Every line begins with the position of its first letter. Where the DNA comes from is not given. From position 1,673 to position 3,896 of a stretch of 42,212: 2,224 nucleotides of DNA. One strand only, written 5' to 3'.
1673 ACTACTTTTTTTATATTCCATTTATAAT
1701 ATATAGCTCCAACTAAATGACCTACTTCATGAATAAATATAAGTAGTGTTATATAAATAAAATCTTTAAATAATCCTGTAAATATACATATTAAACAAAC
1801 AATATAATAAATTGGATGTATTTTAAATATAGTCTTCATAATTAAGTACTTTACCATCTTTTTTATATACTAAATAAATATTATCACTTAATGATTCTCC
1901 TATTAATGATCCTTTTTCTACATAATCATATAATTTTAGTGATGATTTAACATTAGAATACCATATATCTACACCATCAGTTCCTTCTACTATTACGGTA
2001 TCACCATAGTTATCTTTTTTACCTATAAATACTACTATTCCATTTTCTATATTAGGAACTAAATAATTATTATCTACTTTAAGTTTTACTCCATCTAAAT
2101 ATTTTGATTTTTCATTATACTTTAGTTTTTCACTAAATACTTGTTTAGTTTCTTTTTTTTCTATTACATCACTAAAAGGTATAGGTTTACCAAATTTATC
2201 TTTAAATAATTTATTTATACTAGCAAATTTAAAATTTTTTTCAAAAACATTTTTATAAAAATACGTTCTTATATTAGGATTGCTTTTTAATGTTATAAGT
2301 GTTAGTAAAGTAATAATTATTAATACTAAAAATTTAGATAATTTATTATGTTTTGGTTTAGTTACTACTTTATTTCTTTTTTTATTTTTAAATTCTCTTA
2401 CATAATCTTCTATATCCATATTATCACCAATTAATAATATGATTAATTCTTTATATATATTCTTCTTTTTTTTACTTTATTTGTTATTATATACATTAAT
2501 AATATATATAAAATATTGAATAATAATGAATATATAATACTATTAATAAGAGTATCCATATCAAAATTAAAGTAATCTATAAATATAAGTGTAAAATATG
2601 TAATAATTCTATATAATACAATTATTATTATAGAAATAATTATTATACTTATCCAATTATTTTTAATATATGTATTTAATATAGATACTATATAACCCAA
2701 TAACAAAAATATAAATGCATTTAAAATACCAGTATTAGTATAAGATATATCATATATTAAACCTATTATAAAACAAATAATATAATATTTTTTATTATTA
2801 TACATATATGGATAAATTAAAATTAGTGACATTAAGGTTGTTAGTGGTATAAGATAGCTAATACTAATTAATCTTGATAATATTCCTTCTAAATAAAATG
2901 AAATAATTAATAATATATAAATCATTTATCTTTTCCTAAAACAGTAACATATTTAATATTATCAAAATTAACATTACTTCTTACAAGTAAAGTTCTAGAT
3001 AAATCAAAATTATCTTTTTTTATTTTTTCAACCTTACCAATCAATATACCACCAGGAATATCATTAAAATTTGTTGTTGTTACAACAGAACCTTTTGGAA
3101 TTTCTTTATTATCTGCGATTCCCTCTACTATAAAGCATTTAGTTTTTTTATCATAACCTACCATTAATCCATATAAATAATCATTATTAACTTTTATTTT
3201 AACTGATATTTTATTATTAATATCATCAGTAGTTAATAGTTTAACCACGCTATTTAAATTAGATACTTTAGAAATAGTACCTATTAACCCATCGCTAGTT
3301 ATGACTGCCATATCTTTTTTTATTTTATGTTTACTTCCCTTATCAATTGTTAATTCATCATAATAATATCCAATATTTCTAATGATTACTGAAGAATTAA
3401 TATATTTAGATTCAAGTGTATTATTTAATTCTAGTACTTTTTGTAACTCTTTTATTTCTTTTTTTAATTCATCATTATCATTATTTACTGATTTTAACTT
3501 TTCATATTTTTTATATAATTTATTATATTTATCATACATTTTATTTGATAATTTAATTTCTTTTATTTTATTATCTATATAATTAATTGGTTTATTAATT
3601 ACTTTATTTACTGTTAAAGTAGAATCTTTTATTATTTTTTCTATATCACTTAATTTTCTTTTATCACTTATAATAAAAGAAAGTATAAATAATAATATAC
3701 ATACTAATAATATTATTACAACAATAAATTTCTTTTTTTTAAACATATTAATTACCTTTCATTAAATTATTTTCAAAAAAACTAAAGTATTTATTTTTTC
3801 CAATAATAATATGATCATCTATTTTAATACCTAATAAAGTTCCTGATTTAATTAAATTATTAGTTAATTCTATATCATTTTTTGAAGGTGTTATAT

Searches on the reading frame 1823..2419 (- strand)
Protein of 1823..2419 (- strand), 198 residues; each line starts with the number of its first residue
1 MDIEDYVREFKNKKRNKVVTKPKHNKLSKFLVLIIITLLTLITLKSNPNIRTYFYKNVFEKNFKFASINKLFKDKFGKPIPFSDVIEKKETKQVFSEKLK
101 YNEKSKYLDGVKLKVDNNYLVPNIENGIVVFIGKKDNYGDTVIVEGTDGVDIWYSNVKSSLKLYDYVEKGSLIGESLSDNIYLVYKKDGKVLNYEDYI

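Call 54: search_protein_families(library=pfam, proteins=[window:1823-2419:-], max_evalue=0.0001)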
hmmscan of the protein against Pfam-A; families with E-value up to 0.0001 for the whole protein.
window:1823-2419:- (198 aa): 1 family
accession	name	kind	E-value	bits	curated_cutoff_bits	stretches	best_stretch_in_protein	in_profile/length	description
PF01551.29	Peptidase_M23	-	2.2e-09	37.8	28.7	1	109-180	4-76/96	Peptidase family M23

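Call 69: search_protein_families(library=ncbifam, proteins=[window:1823-2419:-], max_evalue=0.001)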
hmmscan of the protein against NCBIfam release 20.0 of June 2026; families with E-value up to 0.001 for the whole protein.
window:1823-2419:- (198 aa): 0 families

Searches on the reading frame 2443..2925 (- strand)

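Call 54: search_protein_families(library=pfam, proteins=[window:2443-2925:-], max_evalue=0.0001)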
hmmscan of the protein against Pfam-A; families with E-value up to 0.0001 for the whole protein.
window:2443-2925:- (160 aa): 1 family
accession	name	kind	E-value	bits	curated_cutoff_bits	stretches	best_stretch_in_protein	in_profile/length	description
PF04093.17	MreD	-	3.1e-09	37.6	24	1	2-148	5-151/158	rod shape-determining protein MreD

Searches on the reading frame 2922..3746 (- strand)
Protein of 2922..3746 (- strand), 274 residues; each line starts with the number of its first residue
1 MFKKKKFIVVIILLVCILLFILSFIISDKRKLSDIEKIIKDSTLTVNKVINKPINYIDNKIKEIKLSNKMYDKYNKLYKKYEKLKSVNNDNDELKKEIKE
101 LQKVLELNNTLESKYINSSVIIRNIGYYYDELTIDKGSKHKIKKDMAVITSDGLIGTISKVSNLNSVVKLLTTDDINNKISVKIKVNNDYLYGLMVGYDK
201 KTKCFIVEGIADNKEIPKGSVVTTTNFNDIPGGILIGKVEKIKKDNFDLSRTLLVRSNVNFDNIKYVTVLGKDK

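Call 54: search_protein_families(library=pfam, proteins=[window:2922-3746:-], max_evalue=0.0001)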
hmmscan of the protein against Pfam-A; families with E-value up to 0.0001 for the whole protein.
window:2922-3746:- (274 aa): 2 families
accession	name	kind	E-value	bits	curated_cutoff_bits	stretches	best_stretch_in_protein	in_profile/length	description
PF04085.20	MreC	-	3e-31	108.6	28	1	120-270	1-146/147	Rod shape-determining protein MreC, barrel core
PF15272.11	BBP1_C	-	5.8e-06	26.6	23.4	1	59-105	51-97/190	Spindle pole body component BBP1, C-terminal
